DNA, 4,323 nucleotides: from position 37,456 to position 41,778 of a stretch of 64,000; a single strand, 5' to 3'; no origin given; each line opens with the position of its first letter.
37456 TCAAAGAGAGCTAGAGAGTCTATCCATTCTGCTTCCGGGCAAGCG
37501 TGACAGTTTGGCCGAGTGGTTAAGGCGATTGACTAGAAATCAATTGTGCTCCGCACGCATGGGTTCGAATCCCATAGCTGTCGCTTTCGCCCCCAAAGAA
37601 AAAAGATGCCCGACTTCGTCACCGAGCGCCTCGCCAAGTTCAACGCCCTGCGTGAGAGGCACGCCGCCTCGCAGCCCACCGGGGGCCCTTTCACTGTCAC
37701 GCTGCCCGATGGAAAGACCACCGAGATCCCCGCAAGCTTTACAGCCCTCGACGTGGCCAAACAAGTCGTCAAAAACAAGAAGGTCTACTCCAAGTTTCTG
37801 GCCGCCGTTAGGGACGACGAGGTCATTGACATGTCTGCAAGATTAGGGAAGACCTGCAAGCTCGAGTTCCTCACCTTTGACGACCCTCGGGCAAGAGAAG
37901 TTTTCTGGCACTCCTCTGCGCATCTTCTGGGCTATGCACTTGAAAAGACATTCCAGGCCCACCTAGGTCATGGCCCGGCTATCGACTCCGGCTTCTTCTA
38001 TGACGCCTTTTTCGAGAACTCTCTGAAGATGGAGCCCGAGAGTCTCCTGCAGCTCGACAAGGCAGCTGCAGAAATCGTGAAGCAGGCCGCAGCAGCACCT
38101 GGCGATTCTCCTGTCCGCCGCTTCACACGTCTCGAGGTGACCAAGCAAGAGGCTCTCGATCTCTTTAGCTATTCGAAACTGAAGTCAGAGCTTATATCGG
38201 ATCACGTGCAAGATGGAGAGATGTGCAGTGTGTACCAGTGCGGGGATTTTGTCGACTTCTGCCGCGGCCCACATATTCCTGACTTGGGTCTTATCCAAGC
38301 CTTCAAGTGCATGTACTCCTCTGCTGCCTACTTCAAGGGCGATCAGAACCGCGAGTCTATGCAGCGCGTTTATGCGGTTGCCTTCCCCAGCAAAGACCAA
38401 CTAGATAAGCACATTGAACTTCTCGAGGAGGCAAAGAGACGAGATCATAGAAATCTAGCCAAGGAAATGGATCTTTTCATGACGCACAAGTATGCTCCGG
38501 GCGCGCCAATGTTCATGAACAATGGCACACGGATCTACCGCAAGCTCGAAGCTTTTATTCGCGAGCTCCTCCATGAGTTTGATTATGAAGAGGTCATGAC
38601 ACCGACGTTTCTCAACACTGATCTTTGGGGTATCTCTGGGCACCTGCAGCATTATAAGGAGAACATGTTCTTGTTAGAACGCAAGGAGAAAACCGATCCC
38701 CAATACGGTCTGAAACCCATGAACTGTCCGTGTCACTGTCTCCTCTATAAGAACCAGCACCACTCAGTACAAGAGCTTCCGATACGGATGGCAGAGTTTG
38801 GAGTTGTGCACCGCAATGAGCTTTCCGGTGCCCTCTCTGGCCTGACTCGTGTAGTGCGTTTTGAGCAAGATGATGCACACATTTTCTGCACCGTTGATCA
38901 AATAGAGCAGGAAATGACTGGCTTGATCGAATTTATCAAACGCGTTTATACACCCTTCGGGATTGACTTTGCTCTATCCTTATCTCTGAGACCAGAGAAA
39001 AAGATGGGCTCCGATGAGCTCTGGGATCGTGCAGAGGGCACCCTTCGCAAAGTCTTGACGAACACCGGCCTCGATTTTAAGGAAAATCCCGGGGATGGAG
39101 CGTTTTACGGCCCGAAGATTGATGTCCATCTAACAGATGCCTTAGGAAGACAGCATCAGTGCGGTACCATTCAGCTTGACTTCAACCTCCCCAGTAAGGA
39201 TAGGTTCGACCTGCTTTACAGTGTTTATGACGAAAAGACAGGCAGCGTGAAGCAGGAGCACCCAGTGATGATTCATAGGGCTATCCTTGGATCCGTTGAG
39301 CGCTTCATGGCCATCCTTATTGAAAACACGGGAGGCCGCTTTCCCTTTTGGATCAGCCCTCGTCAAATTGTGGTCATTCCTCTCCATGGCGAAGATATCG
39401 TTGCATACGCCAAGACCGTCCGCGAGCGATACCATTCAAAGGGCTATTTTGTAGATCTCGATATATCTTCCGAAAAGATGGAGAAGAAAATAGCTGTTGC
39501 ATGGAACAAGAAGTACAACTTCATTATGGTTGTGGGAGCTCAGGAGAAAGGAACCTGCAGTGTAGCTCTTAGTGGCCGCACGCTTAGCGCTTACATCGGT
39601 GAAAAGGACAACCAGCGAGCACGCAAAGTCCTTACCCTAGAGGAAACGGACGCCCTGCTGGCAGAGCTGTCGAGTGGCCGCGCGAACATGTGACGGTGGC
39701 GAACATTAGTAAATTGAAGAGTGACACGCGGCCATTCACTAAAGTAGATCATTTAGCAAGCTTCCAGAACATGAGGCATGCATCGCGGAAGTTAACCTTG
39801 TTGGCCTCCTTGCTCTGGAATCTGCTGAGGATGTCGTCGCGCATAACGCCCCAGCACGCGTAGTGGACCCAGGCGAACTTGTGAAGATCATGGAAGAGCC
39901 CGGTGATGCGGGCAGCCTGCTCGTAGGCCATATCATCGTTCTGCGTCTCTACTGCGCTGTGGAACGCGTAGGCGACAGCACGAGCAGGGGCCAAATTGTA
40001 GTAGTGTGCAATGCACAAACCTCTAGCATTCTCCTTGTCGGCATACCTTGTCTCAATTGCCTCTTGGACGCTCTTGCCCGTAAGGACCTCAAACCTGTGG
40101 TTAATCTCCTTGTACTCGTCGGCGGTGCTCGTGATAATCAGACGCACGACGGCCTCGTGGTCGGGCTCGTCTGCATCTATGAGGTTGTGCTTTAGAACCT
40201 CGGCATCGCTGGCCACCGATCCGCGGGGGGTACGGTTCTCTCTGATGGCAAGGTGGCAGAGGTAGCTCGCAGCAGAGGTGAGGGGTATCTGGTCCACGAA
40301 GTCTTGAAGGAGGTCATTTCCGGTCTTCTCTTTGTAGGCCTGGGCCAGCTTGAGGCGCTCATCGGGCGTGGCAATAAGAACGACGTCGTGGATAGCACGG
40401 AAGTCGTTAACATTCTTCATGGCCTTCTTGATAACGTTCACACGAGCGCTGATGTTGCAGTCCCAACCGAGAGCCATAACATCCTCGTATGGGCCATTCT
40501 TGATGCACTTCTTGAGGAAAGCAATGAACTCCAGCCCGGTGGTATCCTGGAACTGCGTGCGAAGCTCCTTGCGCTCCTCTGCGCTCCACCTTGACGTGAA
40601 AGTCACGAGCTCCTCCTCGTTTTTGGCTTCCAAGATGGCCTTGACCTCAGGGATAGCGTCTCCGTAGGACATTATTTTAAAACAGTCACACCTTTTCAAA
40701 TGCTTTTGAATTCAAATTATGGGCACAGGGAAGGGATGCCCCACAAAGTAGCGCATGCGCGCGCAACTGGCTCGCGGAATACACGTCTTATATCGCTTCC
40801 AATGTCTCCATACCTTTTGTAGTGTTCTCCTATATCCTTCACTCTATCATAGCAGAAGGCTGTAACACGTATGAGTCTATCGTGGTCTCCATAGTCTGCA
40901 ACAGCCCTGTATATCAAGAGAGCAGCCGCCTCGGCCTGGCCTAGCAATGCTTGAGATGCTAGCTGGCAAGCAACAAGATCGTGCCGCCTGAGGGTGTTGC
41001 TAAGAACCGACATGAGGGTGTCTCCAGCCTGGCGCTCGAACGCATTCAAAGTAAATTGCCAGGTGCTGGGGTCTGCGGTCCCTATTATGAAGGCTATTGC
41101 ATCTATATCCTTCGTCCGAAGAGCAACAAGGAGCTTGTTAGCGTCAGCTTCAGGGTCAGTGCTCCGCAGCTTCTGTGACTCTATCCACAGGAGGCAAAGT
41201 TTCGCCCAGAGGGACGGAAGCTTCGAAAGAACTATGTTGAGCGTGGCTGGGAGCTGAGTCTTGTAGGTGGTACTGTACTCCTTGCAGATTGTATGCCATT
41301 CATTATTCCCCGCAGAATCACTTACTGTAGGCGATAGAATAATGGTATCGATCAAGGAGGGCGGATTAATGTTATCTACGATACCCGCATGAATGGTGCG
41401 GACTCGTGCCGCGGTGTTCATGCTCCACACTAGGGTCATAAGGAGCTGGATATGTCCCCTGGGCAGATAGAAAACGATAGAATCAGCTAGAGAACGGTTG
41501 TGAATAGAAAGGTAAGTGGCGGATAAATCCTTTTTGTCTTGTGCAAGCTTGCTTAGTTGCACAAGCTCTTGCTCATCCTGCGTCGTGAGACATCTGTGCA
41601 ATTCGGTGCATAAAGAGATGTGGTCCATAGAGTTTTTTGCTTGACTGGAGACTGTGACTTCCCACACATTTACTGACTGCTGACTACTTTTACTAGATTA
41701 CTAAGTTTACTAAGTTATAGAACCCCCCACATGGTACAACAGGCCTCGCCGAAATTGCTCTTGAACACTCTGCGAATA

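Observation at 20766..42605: Two inverted triplets of alpha-giardin (annexin-like) genes about 16 kb apart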

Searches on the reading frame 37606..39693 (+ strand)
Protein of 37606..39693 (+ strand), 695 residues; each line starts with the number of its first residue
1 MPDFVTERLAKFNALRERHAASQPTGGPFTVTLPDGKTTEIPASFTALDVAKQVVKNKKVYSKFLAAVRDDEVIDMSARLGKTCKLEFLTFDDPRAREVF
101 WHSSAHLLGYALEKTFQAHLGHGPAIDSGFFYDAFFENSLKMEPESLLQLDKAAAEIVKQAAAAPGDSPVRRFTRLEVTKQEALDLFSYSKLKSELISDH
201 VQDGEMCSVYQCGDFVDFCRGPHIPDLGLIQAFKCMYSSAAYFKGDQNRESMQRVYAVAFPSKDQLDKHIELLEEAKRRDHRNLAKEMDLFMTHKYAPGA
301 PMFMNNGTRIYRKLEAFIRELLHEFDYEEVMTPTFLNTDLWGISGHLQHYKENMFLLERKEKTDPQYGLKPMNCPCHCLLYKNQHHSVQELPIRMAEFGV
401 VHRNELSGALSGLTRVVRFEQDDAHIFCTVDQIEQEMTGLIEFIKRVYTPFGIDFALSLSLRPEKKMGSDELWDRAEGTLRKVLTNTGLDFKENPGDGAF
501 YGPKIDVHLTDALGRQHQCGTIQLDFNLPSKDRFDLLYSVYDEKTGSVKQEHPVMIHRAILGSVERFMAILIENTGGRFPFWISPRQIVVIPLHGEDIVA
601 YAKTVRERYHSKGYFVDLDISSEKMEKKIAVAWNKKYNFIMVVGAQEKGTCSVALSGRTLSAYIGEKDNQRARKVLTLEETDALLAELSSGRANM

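Call 36: search_protein_families(library=pfam, proteins=[window:37606-39693:+], max_evalue=0.01)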
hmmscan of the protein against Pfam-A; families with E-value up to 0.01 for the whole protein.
window:37606-39693:+ (695 aa): 4 families
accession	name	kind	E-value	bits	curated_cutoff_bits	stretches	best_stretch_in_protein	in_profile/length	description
PF00587.30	tRNA-synt_2b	-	1.2e-42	146.5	29.3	1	363-574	7-178/179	tRNA synthetase class II core domain (G, H, P, S and T)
PF07973.19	tRNA_SAD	-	6.2e-14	52.1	24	1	208-256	2-44/44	Threonyl and Alanyl tRNA synthetase second additional domain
PF03129.25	HGTP_anticodon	-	5e-12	46.2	21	1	587-658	1-74/94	Anticodon binding domain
PF02824.27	TGS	-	0.0021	18.5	22.2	1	30-90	2-60/60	TGS domain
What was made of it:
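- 37606..39693 (+): threonyl-tRNA synthetase (695 aa). Its 3' end lies 55 bp from the 3' end of α11. Pfam tRNA-synt_2b, tRNA_SAD and HGTP_anticodon (call 36).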

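Call 39: find_homologous_proteins(query=window:37606-39693:+, max_evalue=1e-100)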
Query window:37606-39693:+ (695 aa): 7956 proteins with E <= 1e-100 among 8000 candidates; the best 120 are listed.
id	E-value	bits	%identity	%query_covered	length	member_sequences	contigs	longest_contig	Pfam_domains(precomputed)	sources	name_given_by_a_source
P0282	0.0e+0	1600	99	100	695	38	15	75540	PF03129.26,PF00587.31,PF07973.20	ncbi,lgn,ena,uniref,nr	ncbi:Threonyl-tRNA synthetase [Giardia duodenalis]|uniref:threonine--tRNA ligase n=1 Tax=Giardia int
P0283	0.0e+0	1388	85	100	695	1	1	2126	PF03129.26,PF02824.28,PF00587.31,PF07973.20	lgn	-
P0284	0.0e+0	1156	71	100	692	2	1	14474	PF03129.26,PF02824.28,PF00587.31,PF07973.20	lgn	-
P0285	0.0e+0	1033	63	100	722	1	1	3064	PF03129.26,PF00587.31,PF07973.20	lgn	-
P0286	0.0e+0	1020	62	100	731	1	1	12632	PF03129.26,PF00587.31,PF07973.20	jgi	-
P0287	4.3e-274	929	59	99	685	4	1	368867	PF03129.26,PF02824.28,PF00587.31,PF07973.20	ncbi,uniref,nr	ncbi:Threonyl-tRNA_synthetase [Hexamita inflata]|uniref:threonine--tRNA ligase n=2 Tax=Hexamita infl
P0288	4.0e-253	860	64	85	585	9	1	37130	PF00587.31,PF07973.20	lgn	-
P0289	3.5e-237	807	53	100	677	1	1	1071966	PF03129.26,PF00587.31,PF07973.20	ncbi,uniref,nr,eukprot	ncbi:Threonyl-tRNA synthetase [Spironucleus salmonicida]|uniref:threonine--tRNA ligase n=1 Tax=Spiro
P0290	2.4e-212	725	61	75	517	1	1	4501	PF03129.26,PF00587.31,PF07973.20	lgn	-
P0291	4.6e-190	652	51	89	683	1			PF03129.26,PF00587.31,PF07973.20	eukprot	eukprot:gnl/Dysnectes_brevis/423_a466_4748.p1 GENE.gnl/Dysnectes_brevis/423_a466_4748~~gnl/Dysnectes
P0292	1.6e-188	646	46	99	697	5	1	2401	PF03129.26,PF02824.28,PF00587.31,PF07973.20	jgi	jgi:threonyl-tRNA synthetase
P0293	2.0e-188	646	47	94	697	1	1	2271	PF03129.26,PF02824.28,PF00587.31,PF07973.20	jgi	-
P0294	2.5e-188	646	48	95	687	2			PF03129.26,PF02824.28,PF00587.31,PF07973.20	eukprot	eukprot:CAMPEP_0113874636 /NCGR_PEP_ID=MMETSP0780_2-20120614/4449_1 /TAXON_ID=652834 /ORGANISM="Palp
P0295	1.4e-186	640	45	94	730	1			PF03129.26,PF02824.28,PF00587.31,PF07973.20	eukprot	eukprot:523915_1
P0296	2.3e-186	639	45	96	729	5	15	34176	PF03129.26,PF02824.28,PF00587.31,PF07973.20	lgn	-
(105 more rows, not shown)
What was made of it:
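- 37606..39693 (+): 99% identical to the named Giardia ThrRS (call 39).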

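Call 40: find_encoding_contigs(protein=P0284, flank=10000, max_places=3)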
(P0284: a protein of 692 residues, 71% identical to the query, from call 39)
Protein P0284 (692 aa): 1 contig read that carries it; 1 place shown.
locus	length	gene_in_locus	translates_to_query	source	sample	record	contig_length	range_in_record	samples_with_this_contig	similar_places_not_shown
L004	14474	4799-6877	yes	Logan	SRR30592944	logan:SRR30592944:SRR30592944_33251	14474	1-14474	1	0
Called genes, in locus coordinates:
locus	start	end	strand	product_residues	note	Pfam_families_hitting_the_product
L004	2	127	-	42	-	?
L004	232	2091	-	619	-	PF01142:TruD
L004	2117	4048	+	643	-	-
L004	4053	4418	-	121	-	-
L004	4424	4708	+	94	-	PF09341:Pcc1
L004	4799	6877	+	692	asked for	PF02824:TGS (weak), PF07973:tRNA_SAD, PF00587:tRNA-synt_2b, PF03129:HGTP_anticodon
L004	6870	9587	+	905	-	PF12796:Ank_2, PF00023:Ank (faint), PF13606:Ank_3 (faint), PF12796:Ank_2, PF13637:Ank_4 (weak), PF12796:Ank_2, PF13637:Ank_4 (weak), PF13857:Ank_5 (weak), +1 more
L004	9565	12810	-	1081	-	PF00005:ABC_tran, PF13304:AAA_21 (faint)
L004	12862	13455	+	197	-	-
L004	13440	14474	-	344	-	?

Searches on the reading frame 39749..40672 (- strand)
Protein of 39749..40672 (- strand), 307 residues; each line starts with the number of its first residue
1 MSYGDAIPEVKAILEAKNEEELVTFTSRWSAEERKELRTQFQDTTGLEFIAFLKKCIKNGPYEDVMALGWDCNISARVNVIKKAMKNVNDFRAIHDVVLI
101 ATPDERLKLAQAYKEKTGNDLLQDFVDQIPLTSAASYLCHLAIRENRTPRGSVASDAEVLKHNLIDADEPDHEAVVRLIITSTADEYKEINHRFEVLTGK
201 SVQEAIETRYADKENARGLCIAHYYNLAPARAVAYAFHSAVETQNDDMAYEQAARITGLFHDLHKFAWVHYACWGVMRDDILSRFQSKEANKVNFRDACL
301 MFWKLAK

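Call 3: search_protein_families(library=pfam, proteins=[window:39749-40672:-], max_evalue=0.01)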
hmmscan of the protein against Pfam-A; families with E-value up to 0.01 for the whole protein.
window:39749-40672:- (307 aa): 3 families
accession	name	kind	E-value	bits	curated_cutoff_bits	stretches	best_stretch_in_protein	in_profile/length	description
PF21397.2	Annexin_3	-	2.5e-56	188.1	27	1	230-305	1-76/76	Alpha-11 giardin annexin domain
PF00191.25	Annexin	-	2.7e-07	31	25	0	80-124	5-50/66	Annexin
PF22293.1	ANXE1_4th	-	0.00032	21.3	27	1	234-291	2-57/64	Annexin E1, fourth repeat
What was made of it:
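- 39749..40672 (-): alpha-11 giardin gene (307 aa). Pfam Annexin_3, 188 bits (call 3).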

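Call 4: search_solved_structures(query=window:39749-40672:-, max_evalue=0.001, show_alignments=1)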
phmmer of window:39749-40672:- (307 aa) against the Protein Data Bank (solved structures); distinct sequences matched with E-value up to 0.001: 35.
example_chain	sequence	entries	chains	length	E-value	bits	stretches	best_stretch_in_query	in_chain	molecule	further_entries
2ii2_A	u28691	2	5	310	1.6e-208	693.9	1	2-307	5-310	Alpha-11 giardin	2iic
4evf_A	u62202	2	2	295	5.9e-20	75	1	5-288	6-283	Giardin subunit alpha-1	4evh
1bcy_A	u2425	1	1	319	2.9e-06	30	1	18-219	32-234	ANNEXIN V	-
1bc1_A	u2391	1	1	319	3.8e-06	29.7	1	18-224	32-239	ANNEXIN V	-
1bc3_A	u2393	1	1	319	3.8e-06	29.7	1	18-224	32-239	ANNEXIN V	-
1bc0_A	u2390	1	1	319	4.7e-06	29.4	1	19-220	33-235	ANNEXIN V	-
1bcz_A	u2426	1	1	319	4.8e-06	29.3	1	18-219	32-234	ANNEXIN V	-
2ran_A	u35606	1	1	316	5.1e-06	29.2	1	18-220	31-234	ANNEXIN V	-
1g5n_A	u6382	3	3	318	5.2e-06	29.2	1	18-220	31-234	ANNEXIN V | Annexin A5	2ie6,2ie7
1a8a_A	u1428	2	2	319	5.3e-06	29.2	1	18-220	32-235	ANNEXIN V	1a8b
1n42_A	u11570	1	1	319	5.6e-06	29.1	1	18-220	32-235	Annexin V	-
1n44_A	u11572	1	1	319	6.1e-06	29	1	18-220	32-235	Annexin V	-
1bcw_A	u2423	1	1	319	6.8e-06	28.8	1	18-219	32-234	ANNEXIN V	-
2h0k_A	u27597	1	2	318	7e-06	28.8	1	18-230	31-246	Annexin A5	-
2h0l_A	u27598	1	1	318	7e-06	28.8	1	18-230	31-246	Annexin A5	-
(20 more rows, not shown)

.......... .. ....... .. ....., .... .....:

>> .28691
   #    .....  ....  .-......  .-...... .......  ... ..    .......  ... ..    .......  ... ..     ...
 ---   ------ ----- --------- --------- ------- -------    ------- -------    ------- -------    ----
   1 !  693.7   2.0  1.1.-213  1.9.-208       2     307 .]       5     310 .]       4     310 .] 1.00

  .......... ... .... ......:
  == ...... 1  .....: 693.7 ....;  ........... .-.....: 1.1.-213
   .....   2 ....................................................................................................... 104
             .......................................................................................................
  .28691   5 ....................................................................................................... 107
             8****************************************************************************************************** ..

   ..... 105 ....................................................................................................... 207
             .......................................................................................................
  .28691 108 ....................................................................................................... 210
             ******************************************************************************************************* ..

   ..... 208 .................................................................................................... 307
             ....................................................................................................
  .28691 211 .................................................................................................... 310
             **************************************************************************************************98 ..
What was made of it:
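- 39749..40672 (-): Residues 2-307 are identical to PDB 2II2/2IIC (call 4).
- Closest known: Alpha-giardin family. Same: The α11 crystal structure is 2II2 (call 4).
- α11 is identical to PDB 2II2 (call 4).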

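Call 67: find_homologous_proteins(query=window:39749-40672:-, max_evalue=1e-10)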
Query window:39749-40672:- (307 aa): 3 proteins with E <= 1e-10 among 903 candidates.
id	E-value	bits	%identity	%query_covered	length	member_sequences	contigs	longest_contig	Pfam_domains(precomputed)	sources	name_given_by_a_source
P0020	9.4e-190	647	91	100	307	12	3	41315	PF21397.4,PF00191.26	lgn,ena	-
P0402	1.6e-175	600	85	100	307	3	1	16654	PF21397.4,PF00191.26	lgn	-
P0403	7.6e-118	411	60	99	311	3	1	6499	PF21397.4,PF00191.26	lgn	-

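Call 68: find_encoding_contigs(protein=P0403, flank=10000, max_places=3)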
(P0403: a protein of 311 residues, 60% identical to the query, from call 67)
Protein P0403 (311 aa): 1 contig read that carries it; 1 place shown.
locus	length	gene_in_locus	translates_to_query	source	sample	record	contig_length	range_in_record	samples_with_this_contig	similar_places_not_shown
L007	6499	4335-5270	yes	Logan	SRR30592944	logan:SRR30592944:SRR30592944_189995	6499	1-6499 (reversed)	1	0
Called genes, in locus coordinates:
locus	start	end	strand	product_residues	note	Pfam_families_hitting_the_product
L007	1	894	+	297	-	?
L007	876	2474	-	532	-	PF24714:TOR1L1_N (weak)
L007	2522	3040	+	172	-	PF01775:Ribosomal_L18A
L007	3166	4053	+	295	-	PF00191:Annexin (faint), PF22293:ANXE1_4th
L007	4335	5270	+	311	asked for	PF00191:Annexin (faint), PF21397:Annexin_3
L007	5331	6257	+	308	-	-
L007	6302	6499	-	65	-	?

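Call 69: find_encoding_contigs(protein=P0402, flank=10000, max_places=3)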
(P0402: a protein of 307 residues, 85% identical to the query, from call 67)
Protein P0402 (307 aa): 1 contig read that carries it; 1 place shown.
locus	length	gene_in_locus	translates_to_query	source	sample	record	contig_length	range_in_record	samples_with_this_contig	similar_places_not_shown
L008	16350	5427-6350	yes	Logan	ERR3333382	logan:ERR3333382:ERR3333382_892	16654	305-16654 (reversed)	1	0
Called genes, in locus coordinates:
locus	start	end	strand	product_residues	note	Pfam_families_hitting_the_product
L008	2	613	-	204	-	?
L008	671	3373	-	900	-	-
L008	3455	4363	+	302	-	PF00191:Annexin (faint), PF22293:ANXE1_4th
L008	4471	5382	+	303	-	PF22293:ANXE1_4th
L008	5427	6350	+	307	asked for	PF00191:Annexin (faint), PF21397:Annexin_3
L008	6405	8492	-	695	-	PF07973:tRNA_SAD, PF00587:tRNA-synt_2b, PF03129:HGTP_anticodon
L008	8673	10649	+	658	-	-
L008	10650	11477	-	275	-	PF12923:RRP7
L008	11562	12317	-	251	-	-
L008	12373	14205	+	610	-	-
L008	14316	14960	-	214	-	PF10584:Proteasome_A_N, PF00227:Proteasome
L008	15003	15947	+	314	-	-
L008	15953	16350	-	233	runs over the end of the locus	?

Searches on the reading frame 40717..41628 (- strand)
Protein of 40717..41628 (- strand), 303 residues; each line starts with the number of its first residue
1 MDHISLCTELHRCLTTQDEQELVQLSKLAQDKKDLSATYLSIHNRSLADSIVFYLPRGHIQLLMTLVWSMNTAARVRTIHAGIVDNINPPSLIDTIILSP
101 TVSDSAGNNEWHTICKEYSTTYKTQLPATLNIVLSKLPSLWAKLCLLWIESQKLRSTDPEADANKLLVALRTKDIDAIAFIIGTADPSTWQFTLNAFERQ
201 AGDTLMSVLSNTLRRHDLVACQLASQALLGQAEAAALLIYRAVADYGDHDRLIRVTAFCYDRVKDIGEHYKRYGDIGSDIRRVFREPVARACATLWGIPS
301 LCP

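Call 3: search_protein_families(library=pfam, proteins=[window:40717-41628:-], max_evalue=0.01)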
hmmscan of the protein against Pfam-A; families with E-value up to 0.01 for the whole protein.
window:40717-41628:- (303 aa): 1 family
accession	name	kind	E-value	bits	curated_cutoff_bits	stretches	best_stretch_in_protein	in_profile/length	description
PF22293.1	ANXE1_4th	-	4.3e-24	85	27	1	235-297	1-64/64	Annexin E1, fourth repeat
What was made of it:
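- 40717..41628 (-): alpha-15 giardin gene (303 aa). No counterpart at the G. muris locus. Pfam ANXE1_4th, 85 bits (call 3).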

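Call 63: search_solved_structures(query=window:40717-41628:-, max_evalue=0.01)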
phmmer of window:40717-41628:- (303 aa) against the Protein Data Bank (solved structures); distinct sequences matched with E-value up to 0.01: 2.
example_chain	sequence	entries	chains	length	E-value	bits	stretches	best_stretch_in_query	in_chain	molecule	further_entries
4evf_A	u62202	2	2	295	5.3e-21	78.3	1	6-298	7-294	Giardin subunit alpha-1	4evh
2ii2_A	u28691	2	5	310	0.00022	23.7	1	9-288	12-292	Alpha-11 giardin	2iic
